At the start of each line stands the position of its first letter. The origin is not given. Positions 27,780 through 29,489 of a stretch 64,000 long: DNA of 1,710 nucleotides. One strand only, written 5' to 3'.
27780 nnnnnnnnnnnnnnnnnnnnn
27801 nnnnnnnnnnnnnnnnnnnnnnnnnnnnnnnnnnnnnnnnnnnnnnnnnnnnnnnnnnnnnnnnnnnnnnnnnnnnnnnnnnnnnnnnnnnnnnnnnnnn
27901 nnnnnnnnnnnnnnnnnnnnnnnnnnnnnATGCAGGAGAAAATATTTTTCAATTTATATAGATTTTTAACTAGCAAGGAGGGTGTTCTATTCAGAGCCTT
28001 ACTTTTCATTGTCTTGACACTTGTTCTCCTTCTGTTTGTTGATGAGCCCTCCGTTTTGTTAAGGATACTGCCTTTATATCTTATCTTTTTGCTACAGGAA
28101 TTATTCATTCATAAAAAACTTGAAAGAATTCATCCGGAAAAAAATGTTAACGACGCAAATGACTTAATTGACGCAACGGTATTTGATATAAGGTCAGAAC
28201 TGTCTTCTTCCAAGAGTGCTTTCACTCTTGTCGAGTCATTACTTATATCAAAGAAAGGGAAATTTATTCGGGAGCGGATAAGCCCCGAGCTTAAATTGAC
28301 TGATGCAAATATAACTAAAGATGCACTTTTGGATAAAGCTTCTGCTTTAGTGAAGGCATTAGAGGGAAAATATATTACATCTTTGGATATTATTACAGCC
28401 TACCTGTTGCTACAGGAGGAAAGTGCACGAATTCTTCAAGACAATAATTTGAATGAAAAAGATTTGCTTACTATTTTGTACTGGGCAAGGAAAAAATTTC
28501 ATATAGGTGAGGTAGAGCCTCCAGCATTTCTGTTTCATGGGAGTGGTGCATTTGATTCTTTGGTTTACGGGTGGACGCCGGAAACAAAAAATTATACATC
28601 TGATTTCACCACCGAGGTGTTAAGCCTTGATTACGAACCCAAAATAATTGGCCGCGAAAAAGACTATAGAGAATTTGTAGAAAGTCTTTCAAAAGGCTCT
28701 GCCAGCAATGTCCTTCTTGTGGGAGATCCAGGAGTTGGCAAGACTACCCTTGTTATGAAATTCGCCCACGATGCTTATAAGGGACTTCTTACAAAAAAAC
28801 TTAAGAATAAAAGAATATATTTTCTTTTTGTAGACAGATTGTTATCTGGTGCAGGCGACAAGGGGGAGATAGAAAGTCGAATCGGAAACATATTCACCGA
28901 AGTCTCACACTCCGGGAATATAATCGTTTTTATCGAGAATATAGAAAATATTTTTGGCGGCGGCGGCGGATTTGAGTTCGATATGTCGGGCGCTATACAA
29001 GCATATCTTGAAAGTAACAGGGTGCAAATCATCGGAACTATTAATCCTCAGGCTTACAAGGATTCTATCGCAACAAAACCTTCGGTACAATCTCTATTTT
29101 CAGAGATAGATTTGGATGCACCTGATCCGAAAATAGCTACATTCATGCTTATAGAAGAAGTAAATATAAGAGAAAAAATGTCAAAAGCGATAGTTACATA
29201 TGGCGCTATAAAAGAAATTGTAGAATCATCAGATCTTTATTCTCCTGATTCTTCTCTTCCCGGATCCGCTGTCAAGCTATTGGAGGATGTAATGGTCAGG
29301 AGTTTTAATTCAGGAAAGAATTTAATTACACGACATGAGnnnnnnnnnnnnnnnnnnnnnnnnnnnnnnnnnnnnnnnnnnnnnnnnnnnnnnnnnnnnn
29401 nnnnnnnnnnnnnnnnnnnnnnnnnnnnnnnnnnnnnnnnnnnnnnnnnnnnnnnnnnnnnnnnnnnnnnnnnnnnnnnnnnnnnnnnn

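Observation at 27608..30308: Second Hsp100 is membrane-anchored and its D1 ring is predicted non-hydrolytic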

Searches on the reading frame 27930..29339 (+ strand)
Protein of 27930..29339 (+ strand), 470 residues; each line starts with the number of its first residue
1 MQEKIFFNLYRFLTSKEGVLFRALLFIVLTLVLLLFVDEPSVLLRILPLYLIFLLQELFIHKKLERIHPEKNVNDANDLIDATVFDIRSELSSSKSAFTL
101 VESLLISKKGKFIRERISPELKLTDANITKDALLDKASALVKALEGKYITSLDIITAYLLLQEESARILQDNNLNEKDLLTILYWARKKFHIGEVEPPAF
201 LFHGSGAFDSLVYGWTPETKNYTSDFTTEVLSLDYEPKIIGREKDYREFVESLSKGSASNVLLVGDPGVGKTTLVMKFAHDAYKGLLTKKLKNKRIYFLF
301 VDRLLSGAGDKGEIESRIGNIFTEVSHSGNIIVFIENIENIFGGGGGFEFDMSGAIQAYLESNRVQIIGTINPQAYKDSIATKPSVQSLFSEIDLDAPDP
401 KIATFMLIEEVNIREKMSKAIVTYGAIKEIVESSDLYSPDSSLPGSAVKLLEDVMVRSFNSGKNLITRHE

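Call 10: find_homologous_proteins(query=window:27930-29339:+, max_evalue=0.00001)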
Query window:27930-29339:+ (470 aa): 182 proteins with E <= 0.00001 among 8000 candidates; the best 120 are listed.
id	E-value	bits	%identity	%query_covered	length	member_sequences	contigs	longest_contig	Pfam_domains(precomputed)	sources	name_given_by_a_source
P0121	0.0e+0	1015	100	100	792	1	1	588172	PF13173.13,PF08477.20,PF00004.36,PF13401.13,PF13238.13,PF05673.20,PF05496.19,PF07728.21,PF00931.29,PF13191.13,PF00158.33,PF07724.21,PF00005.34,PF12775.14,PF05729.19,PF00910.29,PF10431.16,PF25199.2,PF20720.4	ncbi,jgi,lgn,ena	-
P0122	1.1e-231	788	75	100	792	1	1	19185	PF13173.13,PF00004.36,PF13401.13,PF05673.20,PF05496.19,PF00448.29,PF07728.21,PF13191.13,PF00158.33,PF07724.21,PF00005.34,PF12775.14,PF05729.19,PF10431.16,PF25199.2,PF20720.4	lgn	-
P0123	8.4e-204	696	67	100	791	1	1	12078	PF13173.13,PF08477.20,PF00004.36,PF13401.13,PF03193.23,PF13238.13,PF05673.20,PF05496.19,PF07728.21,PF00931.29,PF13191.13,PF00158.33,PF07724.21,PF00005.34,PF12775.14,PF05729.19,PF05621.18,PF10431.16,PF25199.2,PF20720.4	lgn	-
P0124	3.4e-198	677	65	100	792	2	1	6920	PF13173.13,PF08477.20,PF00004.36,PF13401.13,PF13238.13,PF05673.20,PF05496.19,PF07728.21,PF13191.13,PF01695.24,PF00158.33,PF07724.21,PF12775.14,PF10431.16,PF13481.13,PF20720.4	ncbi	-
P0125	1.8e-195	668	64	100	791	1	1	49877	PF13173.13,PF00004.36,PF13401.13,PF03193.23,PF07728.21,PF04851.22,PF00931.29,PF13191.13,PF00158.33,PF07724.21,PF00005.34,PF12775.14,PF10431.16,PF25199.2,PF20720.4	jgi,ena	-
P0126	7.5e-194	663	63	99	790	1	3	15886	PF13173.13,PF00004.36,PF13401.13,PF05673.20,PF05496.19,PF07728.21,PF13191.13,PF00158.33,PF07724.21,PF12775.14,PF05729.19,PF10431.16,PF20720.4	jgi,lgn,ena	-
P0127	1.4e-193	662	63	99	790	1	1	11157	PF00004.36,PF13401.13,PF05673.20,PF05496.19,PF07728.21,PF13191.13,PF00158.33,PF07724.21,PF12775.14,PF05729.19,PF10431.16,PF20720.4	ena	-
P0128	1.8e-193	662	65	99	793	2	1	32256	PF13173.13,PF00158.33,PF07724.21,PF12775.14,PF00004.36,PF13401.13,PF13238.13,PF07728.21,PF10431.16,PF20720.4,PF13191.13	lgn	-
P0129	4.7e-193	660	63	99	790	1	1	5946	PF13173.13,PF08477.20,PF00004.36,PF13401.13,PF05673.20,PF05496.19,PF07728.21,PF13191.13,PF00158.33,PF07724.21,PF12775.14,PF05729.19,PF10431.16,PF20720.4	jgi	jgi:ATP-dependent Clp protease ATP-binding subunit ClpC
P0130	6.2e-190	650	61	100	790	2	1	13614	PF13173.13,PF08477.20,PF00004.36,PF13401.13,PF05673.20,PF05496.19,PF07728.21,PF04851.22,PF13191.13,PF00158.33,PF07724.21,PF00005.34,PF12775.14,PF05729.19,PF10431.16,PF20720.4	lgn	-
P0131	1.9e-189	648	62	100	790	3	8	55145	PF13173.13,PF08477.20,PF00004.36,PF13401.13,PF05673.20,PF01637.25,PF07728.21,PF04851.22,PF13191.13,PF00158.33,PF07724.21,PF00005.34,PF12775.14,PF05729.19,PF10431.16,PF25199.2,PF20720.4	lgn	-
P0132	7.4e-189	647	62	100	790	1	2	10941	PF13173.13,PF00004.36,PF13401.13,PF05673.20,PF05496.19,PF07728.21,PF04851.22,PF13191.13,PF01695.24,PF00158.33,PF07724.21,PF12775.14,PF05729.19,PF10431.16,PF20720.4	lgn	-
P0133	3.0e-183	628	58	100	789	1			PF13173.13,PF08477.20,PF00004.36,PF13401.13,PF05673.20,PF05496.19,PF07728.21,PF13191.13,PF00158.33,PF07724.21,PF12775.14,PF05729.19,PF10431.16,PF20720.4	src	-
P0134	1.4e-182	626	60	100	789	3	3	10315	PF13173.13,PF00004.36,PF13401.13,PF05673.20,PF05496.19,PF07728.21,PF13191.13,PF00158.33,PF07724.21,PF12775.14,PF10431.16,PF25199.2,PF20720.4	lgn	-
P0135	3.0e-179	615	61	99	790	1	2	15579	PF13173.13,PF08477.20,PF00004.36,PF13401.13,PF13238.13,PF05673.20,PF05496.19,PF07728.21,PF13191.13,PF01695.24,PF00158.33,PF07724.21,PF00005.34,PF12775.14,PF05729.19,PF01078.28,PF10431.16,PF20720.4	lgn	-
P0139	8.4e-161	554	55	98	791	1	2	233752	PF13173.13,PF00004.36,PF13401.13,PF03193.23,PF13238.13,PF05673.20,PF05496.19,PF07728.21,PF00931.29,PF13191.13,PF01695.24,PF00158.33,PF07724.21,PF00005.34,PF12775.14,PF05729.19,PF10431.16,PF25199.2,PF13481.13,PF20720.4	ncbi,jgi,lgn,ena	-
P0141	1.0e-95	340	41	100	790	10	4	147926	PF00158.33,PF07724.21,PF12775.14,PF00004.36,PF13401.13,PF07728.21,PF10431.16,PF13191.13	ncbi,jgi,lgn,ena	-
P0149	2.4e-91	325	37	96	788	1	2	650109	PF13173.13,PF00004.36,PF13401.13,PF17871.8,PF13238.13,PF05673.20,PF07728.21,PF13191.13,PF06414.19,PF00158.33,PF07724.21,PF00005.34,PF12775.14,PF10431.16,PF20720.4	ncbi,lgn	-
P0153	1.1e-88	316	39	93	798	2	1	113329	PF00158.33,PF07724.21,PF12775.14,PF00004.36,PF13401.13,PF17871.8,PF07728.21,PF10431.16,PF20720.4,PF13191.13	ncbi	-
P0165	3.5e-80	288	34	99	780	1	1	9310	PF01695.24,PF00158.33,PF07724.21,PF12775.14,PF00004.36,PF13401.13,PF17871.8,PF07728.21,PF10431.16,PF20720.4,PF13191.13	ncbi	-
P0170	5.3e-71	258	37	92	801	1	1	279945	PF00158.33,PF07724.21,PF00004.36,PF17871.8,PF07728.21,PF10431.16,PF13191.13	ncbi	-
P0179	2.4e-67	246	36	87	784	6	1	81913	PF13173.13,PF00158.33,PF07724.21,PF12775.14,PF00004.36,PF13401.13,PF07728.21,PF10431.16,PF20720.4,PF13191.13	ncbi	-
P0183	7.5e-65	238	34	87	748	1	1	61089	PF20030.6,PF00158.33,PF07724.21,PF12775.14,PF00004.36,PF13401.13,PF07728.21,PF10431.16,PF13191.13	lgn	-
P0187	1.9e-62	230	33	92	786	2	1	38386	PF00158.33,PF07724.21,PF00004.36,PF07728.21,PF10431.16,PF20720.4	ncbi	-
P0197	3.6e-56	209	36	71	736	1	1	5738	PF01695.24,PF00158.33,PF07724.21,PF12775.14,PF00004.36,PF17871.8,PF07728.21,PF10431.16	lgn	-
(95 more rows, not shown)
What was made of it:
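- The next hits, canonical Clp proteins, start near 1e-28 (call 10).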

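Call 17: find_encoding_contigs(protein=P0149, flank=6000, max_places=2)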
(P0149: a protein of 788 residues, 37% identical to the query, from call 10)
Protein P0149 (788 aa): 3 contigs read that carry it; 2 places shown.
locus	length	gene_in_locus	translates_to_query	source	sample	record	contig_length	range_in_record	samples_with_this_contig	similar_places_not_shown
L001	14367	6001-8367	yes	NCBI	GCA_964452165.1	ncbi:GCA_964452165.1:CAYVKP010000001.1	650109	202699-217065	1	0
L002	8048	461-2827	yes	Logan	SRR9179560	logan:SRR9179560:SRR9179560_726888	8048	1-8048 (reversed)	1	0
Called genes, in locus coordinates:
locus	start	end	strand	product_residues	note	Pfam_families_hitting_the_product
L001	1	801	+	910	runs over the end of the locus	PF02861:Clp_N, PF13191:AAA_16 (weak), PF00004:AAA, PF17871:AAA_lid_9, PF00004:AAA, PF07724:AAA_2, PF07728:AAA_5, PF10431:ClpB_D2-small, +5 more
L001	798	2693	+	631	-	PF22148:Fervidolysin_NPro-like (weak), PF00082:Peptidase_S8, PF17210:SdrD_B (weak), PF13620:CarboxypepD_reg (weak)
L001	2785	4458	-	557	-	-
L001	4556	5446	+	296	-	PF00226:DnaJ, PF01556:DnaJ_C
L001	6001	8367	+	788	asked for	PF00005:ABC_tran (faint), PF13238:AAA_18 (faint), PF00004:AAA (weak), PF17871:AAA_lid_9, PF00004:AAA, PF07724:AAA_2, PF07728:AAA_5, PF10431:ClpB_D2-small, +8 more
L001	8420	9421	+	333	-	PF00389:2-Hacid_dh, PF02826:2-Hacid_dh_C, PF03446:NAD_binding_2 (weak)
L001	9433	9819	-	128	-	-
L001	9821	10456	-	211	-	-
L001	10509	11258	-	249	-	PF12705:PDDEXK_1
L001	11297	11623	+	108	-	PF02643:DUF192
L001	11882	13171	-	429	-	PF00486:Trans_reg_C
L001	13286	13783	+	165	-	-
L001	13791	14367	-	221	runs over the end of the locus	PF13623:SurA_N_2 (faint), PF13624:SurA_N_3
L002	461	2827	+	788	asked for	PF00005:ABC_tran (faint), PF13238:AAA_18 (faint), PF00004:AAA (weak), PF17871:AAA_lid_9, PF00004:AAA, PF07724:AAA_2, PF07728:AAA_5, PF10431:ClpB_D2-small, +8 more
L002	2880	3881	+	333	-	PF00389:2-Hacid_dh, PF02826:2-Hacid_dh_C, PF03446:NAD_binding_2 (weak)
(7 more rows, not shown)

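Call 18: find_encoding_contigs(protein=P0170, flank=6000, max_places=2)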
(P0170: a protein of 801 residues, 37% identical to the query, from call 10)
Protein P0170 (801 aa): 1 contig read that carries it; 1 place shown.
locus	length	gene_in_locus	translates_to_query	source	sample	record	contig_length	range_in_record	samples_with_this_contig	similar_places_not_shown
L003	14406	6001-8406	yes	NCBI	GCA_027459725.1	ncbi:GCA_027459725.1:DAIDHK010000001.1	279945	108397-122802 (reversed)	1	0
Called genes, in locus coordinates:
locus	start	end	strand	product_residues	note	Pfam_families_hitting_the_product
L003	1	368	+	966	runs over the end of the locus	-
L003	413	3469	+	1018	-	PF02861:Clp_N, PF00004:AAA, PF23569:NBD_SMAX1, PF17871:AAA_lid_9, PF00004:AAA, PF07724:AAA_2, PF07728:AAA_5, PF10431:ClpB_D2-small, +6 more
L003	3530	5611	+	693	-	PF07504:FTP (weak), PF01447:Peptidase_M4, PF02868:Peptidase_M4_C, PF17210:SdrD_B (faint)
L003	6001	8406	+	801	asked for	PF00158:Sigma54_activat (faint), PF13191:AAA_16 (faint), PF00004:AAA (faint), PF17871:AAA_lid_9 (weak), PF07724:AAA_2, PF07728:AAA_5, PF10431:ClpB_D2-small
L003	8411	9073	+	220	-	-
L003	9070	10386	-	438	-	-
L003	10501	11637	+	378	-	PF08529:NusA_N, PF13184:KH_NusA_1st, PF00013:KH_1 (faint), PF26594:KH_NusA_2nd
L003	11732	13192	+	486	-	PF00009:GTP_EFTU, PF00071:Ras, PF01926:MMR_HSR1, PF22042:EF-G_D2, PF11987:IF-2, PF03144:GTP_EFTU_D2 (weak)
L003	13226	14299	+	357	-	-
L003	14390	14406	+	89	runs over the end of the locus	PF00312:Ribosomal_S15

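Call 19: find_encoding_contigs(protein=P0141, flank=6000, max_places=2)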
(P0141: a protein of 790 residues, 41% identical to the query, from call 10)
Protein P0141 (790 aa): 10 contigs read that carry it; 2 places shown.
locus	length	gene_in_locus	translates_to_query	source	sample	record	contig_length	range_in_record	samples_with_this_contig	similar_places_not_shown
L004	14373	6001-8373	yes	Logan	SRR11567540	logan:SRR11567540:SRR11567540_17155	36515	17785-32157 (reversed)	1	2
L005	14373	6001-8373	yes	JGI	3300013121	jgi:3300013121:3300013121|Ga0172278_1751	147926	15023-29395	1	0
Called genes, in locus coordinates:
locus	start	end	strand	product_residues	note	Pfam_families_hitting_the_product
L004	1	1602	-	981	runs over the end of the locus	-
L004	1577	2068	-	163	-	PF07963:N_methyl (weak)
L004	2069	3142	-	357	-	PF00482:T2SSF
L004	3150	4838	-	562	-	PF05157:MshEN, PF00437:T2SSE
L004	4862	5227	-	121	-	PF00072:Response_reg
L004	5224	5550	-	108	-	PF01627:Hpt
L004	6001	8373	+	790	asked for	PF00158:Sigma54_activat (faint), PF12775:AAA_7 (faint), PF13191:AAA_16 (faint), PF13401:AAA_22 (faint), PF00004:AAA, PF07724:AAA_2, PF07728:AAA_5, PF10431:ClpB_D2-small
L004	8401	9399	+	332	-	PF00389:2-Hacid_dh, PF02826:2-Hacid_dh_C, PF03446:NAD_binding_2 (weak)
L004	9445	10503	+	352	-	PF00348:polyprenyl_synt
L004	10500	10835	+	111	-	PF04020:Phage_holin_4_2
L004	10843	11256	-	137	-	-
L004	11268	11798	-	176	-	-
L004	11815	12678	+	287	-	-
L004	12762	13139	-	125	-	-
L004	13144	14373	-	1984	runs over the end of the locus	PF25023:TEN_YD-shell, PF05593:RHS_repeat (weak), PF25023:TEN_YD-shell (weak), PF05593:RHS_repeat (weak), PF25023:TEN_YD-shell, PF05593:RHS_repeat, PF25023:TEN_YD-shell, PF25023:TEN_YD-shell, +1 more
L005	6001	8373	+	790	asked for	PF00158:Sigma54_activat (faint), PF12775:AAA_7 (faint), PF13191:AAA_16 (faint), PF13401:AAA_22 (faint), PF00004:AAA, PF07724:AAA_2, PF07728:AAA_5, PF10431:ClpB_D2-small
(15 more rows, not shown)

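Call 46: predict_structure(alignment_id=A3)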
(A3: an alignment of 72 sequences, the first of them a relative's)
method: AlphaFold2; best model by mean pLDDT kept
length: 792 residues; sequences in the alignment: 72
mean_pLDDT: 84.4   pTM: 0.71
mean pLDDT of the five models: 84.4, 83.8, 82.4, 81.6, 80.0
residues with pLDDT >= 90: 217; 70-90: 509; 50-70: 66; < 50: 0
segments of 3 or more residues with pLDDT < 50: none
pLDDT, mean of each block of 10 residues (from residue 1): 86 89 91 91 89 90 86 91 91 90 93 92 90 95 92 95 89 91 92 70 60 69 87 84 92 81 91 92 85 87 80 82 81 88 61 74 85 84 84 91 91 87 93 82 90 90 89 77 61 84 85 85 65 85 87 85 88 79 66 76 85 86 83 74 85 84 76 85 84 88 86 86 86 87 81 86 84 83 85 81
secondary structure, 60 per line:
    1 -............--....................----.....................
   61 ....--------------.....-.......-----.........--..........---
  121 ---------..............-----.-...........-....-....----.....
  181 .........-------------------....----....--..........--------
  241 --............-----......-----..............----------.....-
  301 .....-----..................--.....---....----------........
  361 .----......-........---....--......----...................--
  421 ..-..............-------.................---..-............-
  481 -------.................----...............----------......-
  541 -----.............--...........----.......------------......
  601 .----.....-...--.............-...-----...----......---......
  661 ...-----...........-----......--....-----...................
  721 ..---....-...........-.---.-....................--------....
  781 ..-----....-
elements in order (helices of 4 or more, strands of 3 or more residues): H2-13 H16-35 H40-64 H79-82 H85-91 H97-105 H108-117 H130-143 H151-161 H163-166 H168-171 H176-189 H209-212 H217-220 E223-225 H226-232 H243-254 E260-265 H271-284 E295-299 H301-305 H311-328 E331-335 H339-342 H353-361 E366-371 H373-380 H384-387 E390-395 H400-418 H424-437 H445-461 H468-479 H488-504 H509-523 E534-539 H546-558 E564-568 H576-582 H595-601 E606-610 H617-629 E631-633 E639-641 E646-651 H655-663 H669-679 H685-690 E693-696 H702-722 E726-729 H731-741 H749-768 E777-782 E788-791
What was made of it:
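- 27975..28121 (+): TM hairpin of the ATPase (TM1 aa 16-35, TM2 aa 40-64). R22, E57 and F59 are near-invariant. AF2 helices (call 46).
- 28164..28496 (+): Helical N-domain (aa 79-189), a divergent Clp_N-like domain. AF2 predicts an all-helical domain (call 46).
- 28539..28610 (+): Family-specific conserved linker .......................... (aa 204-227). G206 and W215 are invariant, yet the AF2 confidence is low. Call 46 for pLDDT of 60-70 over aa 190-220.
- AF2 predicts helices 16-35 and 40-64 (call 46). They are preceded by a 15-residue conserved amphipathic helix (call 46).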
